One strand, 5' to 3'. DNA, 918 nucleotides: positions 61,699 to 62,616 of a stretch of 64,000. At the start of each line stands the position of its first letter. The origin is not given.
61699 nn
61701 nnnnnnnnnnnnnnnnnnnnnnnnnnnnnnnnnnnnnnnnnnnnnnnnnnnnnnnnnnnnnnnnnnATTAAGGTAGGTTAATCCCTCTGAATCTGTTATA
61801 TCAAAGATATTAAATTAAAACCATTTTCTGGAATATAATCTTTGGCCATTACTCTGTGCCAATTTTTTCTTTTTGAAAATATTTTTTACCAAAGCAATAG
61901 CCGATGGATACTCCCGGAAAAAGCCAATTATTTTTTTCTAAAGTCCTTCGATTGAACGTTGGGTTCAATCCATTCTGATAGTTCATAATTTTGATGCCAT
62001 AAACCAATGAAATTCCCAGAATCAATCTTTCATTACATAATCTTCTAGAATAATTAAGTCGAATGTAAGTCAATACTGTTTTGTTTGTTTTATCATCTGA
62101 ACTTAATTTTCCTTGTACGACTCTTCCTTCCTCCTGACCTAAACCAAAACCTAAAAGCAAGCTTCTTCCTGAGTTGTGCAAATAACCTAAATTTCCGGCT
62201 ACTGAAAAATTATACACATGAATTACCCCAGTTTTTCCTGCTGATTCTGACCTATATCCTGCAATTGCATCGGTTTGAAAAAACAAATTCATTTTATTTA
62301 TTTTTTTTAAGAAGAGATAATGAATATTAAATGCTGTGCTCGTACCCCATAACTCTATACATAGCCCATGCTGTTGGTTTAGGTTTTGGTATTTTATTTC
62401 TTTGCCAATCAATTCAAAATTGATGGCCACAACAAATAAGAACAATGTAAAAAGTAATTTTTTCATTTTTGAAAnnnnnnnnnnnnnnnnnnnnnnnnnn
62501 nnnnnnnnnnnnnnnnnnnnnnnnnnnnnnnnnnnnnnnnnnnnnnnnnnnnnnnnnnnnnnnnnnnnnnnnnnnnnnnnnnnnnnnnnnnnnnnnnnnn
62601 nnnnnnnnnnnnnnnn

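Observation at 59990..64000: Tandemly duplicated T9SS-cargo plus PagL-like beta-barrel module with mosaic identity and gene remnants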

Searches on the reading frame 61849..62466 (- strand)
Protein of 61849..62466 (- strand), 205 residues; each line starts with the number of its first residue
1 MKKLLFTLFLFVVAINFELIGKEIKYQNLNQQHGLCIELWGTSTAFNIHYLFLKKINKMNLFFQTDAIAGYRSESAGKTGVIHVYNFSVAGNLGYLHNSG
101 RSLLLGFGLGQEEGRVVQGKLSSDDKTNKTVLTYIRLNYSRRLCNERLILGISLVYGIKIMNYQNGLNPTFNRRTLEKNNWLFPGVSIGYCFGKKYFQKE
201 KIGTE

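Call 3: search_protein_families(library=pfam, proteins=[window:61849-62466:-], max_evalue=1)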
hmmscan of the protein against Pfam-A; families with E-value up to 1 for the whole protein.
window:61849-62466:- (205 aa): 0 families

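Call 4: search_protein_families(library=ncbifam, proteins=[window:61849-62466:-], max_evalue=1)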
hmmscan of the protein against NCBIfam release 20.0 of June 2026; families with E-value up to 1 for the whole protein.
window:61849-62466:- (205 aa): 0 families

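Call 10: find_encoding_contigs(protein=window:61849-62466:-, flank=10000, max_places=6)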
Protein window:61849-62466:- (205 aa): 22 contigs read that carry it; 6 places shown.
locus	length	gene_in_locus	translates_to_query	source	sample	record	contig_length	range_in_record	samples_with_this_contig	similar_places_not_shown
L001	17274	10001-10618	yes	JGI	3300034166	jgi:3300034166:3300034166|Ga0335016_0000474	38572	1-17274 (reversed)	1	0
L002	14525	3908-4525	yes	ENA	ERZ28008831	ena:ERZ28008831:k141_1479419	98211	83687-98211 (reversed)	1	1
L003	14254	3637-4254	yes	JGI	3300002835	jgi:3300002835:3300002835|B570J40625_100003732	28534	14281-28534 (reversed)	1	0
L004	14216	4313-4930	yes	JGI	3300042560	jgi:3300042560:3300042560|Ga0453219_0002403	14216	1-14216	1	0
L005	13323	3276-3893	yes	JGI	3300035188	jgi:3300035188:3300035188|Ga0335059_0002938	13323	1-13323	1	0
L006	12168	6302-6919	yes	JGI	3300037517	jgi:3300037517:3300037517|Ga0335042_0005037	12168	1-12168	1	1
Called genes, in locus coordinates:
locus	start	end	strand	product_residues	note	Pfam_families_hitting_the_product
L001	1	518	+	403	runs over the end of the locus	PF01546:Peptidase_M20, PF07687:M20_dimer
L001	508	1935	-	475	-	PF00232:Glyco_hydro_1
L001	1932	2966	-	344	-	PF13528:Glyco_trans_1_3, PF04101:Glyco_tran_28_C (weak)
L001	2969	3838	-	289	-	PF00149:Metallophos, PF12850:Metallophos_2 (weak)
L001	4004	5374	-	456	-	PF03448:MgtE_N, PF00571:CBS (weak), PF01769:MgtE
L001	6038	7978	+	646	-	PF13573:SprB, PF23585:DUF7137 (faint), PF13573:SprB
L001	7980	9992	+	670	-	PF18962:Por_Secre_tail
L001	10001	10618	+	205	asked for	-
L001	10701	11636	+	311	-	PF18962:Por_Secre_tail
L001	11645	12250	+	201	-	-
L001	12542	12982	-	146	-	PF04138:GtrA_DPMS_TM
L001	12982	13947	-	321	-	PF01073:3Beta_HSD, PF01370:Epimerase, PF04321:RmlD_sub_bind, PF16363:GDP_Man_Dehyd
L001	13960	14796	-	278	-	PF02621:VitK2_biosynth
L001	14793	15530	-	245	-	PF01048:PNP_UDP_1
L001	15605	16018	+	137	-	PF01242:PTPS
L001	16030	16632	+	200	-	PF01227:GTP_cyclohydroI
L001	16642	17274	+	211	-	?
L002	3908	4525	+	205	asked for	-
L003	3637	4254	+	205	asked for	-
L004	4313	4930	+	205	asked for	-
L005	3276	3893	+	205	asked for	-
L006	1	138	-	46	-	?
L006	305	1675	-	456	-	PF03448:MgtE_N, PF00571:CBS (weak), PF01769:MgtE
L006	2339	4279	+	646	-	PF13573:SprB, PF23585:DUF7137 (faint), PF13573:SprB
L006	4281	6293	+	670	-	PF18962:Por_Secre_tail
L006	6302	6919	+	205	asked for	-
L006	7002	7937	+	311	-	PF18962:Por_Secre_tail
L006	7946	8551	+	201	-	-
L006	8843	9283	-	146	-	PF04138:GtrA_DPMS_TM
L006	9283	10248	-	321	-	PF01073:3Beta_HSD, PF01370:Epimerase, PF04321:RmlD_sub_bind, PF16363:GDP_Man_Dehyd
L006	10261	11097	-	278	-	PF02621:VitK2_biosynth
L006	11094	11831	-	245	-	PF01048:PNP_UDP_1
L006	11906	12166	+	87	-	?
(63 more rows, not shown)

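Call 14: find_homologous_proteins(query=window:61849-62466:-, max_evalue=0.001)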
Query window:61849-62466:- (205 aa): 11 proteins with E <= 0.001 among 232 candidates.
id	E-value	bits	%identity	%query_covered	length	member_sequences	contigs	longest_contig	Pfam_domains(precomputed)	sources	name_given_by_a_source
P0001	6.3e-132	455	100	100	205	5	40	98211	-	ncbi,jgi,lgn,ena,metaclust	jgi:hypothetical protein|metaclust:\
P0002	2.3e-92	326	74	100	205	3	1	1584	-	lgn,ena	-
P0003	2.4e-74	267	59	100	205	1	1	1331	-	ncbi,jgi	jgi:hypothetical protein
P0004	8.9e-72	259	64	89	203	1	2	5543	-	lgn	-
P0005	1.0e-64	236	54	100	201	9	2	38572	-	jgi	jgi:hypothetical protein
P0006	8.1e-63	230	55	92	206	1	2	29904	-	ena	-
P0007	1.7e-62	229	53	99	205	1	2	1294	-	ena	-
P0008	3.4e-60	221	53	99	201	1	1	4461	-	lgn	-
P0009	1.9e-58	216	49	100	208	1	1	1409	-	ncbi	-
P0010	3.2e-56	208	50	99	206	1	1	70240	-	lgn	-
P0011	5.4e-52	194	50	99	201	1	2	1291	-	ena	-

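Call 18: find_related_loci(query=A2, collection=genome_contigs, flank=8000)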
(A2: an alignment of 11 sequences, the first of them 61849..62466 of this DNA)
Query A2 (205 aa) in genome_contigs; peptide patterns used: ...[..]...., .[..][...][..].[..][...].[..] (x = any residue, [..] = any of these).
135 stretches matched a pattern, but none encodes a relative of the query by tblastn (E <= 1e-3).

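Call 19: search_protein_families(library=pfam, proteins=[L001:7980-9992:+, L001:6038-7978:+], max_evalue=1)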
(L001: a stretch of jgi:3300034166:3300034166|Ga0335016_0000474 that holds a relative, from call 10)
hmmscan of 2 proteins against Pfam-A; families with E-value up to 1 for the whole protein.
L001:7980-9992:+ (670 aa): 2 families
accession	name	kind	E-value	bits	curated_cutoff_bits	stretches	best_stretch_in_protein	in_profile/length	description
PF18962.6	Por_Secre_tail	-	9.2e-08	32.7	27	1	599-668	2-74/75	Secretion system C-terminal sorting domain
PF07944.18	Beta-AFase-like_GH127_cat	-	0.074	12.5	24.9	1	48-92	162-206/376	Beta-L-arabinofuranosidase, GH127 catalytic domain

L001:6038-7978:+ (646 aa): 6 families
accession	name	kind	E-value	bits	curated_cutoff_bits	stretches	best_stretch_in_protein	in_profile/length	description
PF13573.12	SprB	-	1.2e-32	111.7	28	4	185-214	7-36/37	SprB repeat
PF17957.7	Big_7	-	0.0055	17.7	24.1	1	36-75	43-70/70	Bacterial Ig domain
PF22352.2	K319L-like_PKD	-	0.0055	17.1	27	1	46-89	38-82/84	K319L-like, PKD domain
PF08940.17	DUF1918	-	0.075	13.1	24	0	119-140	26-48/58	Domain of unknown function (DUF1918)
PF04102.17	SlyX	-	0.11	13.6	30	1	619-646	19-46/67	SlyX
PF05125.18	Phage_cap_P2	-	0.13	11.8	27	1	531-594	232-293/327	Phage major capsid protein, P2 family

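Call 21: find_encoding_contigs(protein=P0010, flank=8000, max_places=3)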
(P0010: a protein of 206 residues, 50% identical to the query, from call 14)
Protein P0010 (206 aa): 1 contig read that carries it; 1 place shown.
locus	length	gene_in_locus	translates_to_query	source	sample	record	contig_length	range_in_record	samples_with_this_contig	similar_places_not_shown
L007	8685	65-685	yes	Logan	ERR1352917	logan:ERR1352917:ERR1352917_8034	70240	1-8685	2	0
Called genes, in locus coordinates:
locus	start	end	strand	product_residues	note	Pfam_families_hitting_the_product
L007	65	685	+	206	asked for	-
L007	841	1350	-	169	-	PF10652:DUF2480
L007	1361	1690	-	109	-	PF01883:FeS_assembly_P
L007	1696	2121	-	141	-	PF02657:SufE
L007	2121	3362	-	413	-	PF00155:Aminotran_1_2 (weak), PF00266:Aminotran_5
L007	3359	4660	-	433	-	PF19295:SufBD_N, PF01458:SUFBD_core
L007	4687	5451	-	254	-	PF02463:SMC_N (faint), PF00005:ABC_tran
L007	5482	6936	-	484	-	PF19295:SufBD_N, PF01458:SUFBD_core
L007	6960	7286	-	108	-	PF01521:Fe-S_biosyn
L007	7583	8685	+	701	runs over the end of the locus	PF17804:TSP_NTD, PF00595:PDZ, PF13180:PDZ_2 (faint), PF17820:PDZ_6, PF03572:Peptidase_S41, PF11818:DUF3340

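Call 22: find_encoding_contigs(protein=P0006, flank=8000, max_places=3)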
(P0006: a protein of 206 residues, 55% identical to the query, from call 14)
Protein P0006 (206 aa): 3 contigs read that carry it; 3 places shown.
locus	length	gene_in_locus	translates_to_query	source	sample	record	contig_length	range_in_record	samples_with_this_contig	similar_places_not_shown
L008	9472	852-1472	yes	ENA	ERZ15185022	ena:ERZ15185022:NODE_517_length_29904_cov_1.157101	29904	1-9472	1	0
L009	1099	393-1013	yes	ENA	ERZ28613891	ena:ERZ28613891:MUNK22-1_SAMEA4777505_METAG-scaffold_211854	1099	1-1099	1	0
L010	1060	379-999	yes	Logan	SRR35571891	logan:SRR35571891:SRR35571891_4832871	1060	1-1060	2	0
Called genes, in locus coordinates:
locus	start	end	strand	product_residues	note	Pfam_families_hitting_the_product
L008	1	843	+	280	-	?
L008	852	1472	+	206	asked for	-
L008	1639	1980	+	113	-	-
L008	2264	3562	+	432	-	PF25990:Beta-barrel_YknX, PF26002:Beta-barrel_AprE (weak), PF25975:CzcB_C (weak), PF25989:YknX_C (weak)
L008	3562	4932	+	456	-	PF12704:MacB_PCD, PF02687:FtsX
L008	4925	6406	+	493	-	PF02321:OEP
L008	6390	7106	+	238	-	-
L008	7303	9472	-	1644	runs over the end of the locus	PF25390:WD40_RLD, PF00415:RCC1, PF00415:RCC1, PF13540:RCC1_2, PF00415:RCC1, PF25390:WD40_RLD, PF00415:RCC1, PF25390:WD40_RLD, +13 more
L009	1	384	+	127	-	?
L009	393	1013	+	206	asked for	-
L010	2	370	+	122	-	?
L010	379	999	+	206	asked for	-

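Call 26: predict_structure(alignment_id=A2)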
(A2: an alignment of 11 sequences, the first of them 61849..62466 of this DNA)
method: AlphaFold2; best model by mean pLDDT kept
length: 205 residues; sequences in the alignment: 11
mean_pLDDT: 72.4   pTM: 0.62
mean pLDDT of the five models: 72.4, 70.7, 70.1, 68.8, 64.3
residues with pLDDT >= 90: 18; 70-90: 109; 50-70: 55; < 50: 23
segments of 3 or more residues with pLDDT < 50: 18-28, 195-205
pLDDT, mean of each block of 10 residues (from residue 1): 74 58 44 81 77 82 89 74 84 87 90 62 59 88 76 86 63 59 81 54 35
secondary structure, 60 per line:
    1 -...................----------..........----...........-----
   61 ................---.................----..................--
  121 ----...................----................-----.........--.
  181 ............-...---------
elements in order: H2-20 E31-40 E45-55 E61-76 E80-96 E101-118 E125-143 E148-163 H169-177 E180-192

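Call 28: search_protein_representatives(alignment_id=A2)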
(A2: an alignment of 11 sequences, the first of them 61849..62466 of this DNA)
Query: 11 sequences, 205 profile positions. Proteins with E-value up to 0.001 (for the whole library): 4; up to 1e-10: 3; up to 1e-30: 3. The best 4 are listed.
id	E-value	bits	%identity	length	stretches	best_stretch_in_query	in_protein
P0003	2.1e-104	364.1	-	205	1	1-205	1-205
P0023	2.2e-47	177.9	-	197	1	14-204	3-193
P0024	1.7e-37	145.6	-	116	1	1-111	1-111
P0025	1.2e-04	38.3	-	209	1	5-127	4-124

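Call 31: find_encoding_contigs(protein=P0004, flank=6000, max_places=3)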
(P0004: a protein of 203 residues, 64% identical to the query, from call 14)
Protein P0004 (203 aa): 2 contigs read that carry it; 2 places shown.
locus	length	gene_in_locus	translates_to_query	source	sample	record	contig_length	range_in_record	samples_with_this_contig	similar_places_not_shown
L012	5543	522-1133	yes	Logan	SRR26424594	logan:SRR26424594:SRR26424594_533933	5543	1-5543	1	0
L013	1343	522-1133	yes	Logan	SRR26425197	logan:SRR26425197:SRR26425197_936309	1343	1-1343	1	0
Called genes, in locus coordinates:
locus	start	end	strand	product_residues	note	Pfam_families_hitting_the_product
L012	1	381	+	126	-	?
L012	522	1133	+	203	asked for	-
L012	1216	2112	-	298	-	PF14054:DUF4249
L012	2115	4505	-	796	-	PF13620:CarboxypepD_reg, PF13715:CarbopepD_reg_2, PF07715:Plug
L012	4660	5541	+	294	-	?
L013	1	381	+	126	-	?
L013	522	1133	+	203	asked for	-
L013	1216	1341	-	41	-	?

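Call 32: find_encoding_contigs(protein=P0008, flank=6000, max_places=3)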
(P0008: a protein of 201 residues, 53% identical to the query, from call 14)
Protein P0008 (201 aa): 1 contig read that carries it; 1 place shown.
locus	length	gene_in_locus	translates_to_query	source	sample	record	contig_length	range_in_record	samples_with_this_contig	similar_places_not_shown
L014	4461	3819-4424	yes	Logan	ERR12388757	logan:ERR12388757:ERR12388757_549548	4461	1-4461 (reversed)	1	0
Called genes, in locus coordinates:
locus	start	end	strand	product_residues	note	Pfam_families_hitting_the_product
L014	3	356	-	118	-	?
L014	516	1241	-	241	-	PF00156:Pribosyltran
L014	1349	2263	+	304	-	PF28533:DUF8429, PF28532:DUF8428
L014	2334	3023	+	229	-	PF08242:Methyltransf_12 (faint), PF13847:Methyltransf_31, PF02390:Methyltransf_4, PF13649:Methyltransf_25 (weak)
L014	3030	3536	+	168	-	PF13302:Acetyltransf_3, PF00583:Acetyltransf_1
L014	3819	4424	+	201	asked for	-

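Call 35: search_protein_families(library=pfam, alignment_id=A2, max_evalue=10)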
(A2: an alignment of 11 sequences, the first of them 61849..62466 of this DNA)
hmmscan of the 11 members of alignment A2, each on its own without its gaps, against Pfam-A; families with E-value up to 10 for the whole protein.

A. member 1, window:61849-62466:- (205 aa): 0 families

B. families by the number of members that match (of 11 scanned): 3 families
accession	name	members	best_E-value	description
PF17015.10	DUF5094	1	0.051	Domain of unknown function (DUF5094)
PF07344.16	Amastin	1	0.19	Amastin surface glycoprotein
PF03672.18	UPF0154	1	0.19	Uncharacterised protein family (UPF0154)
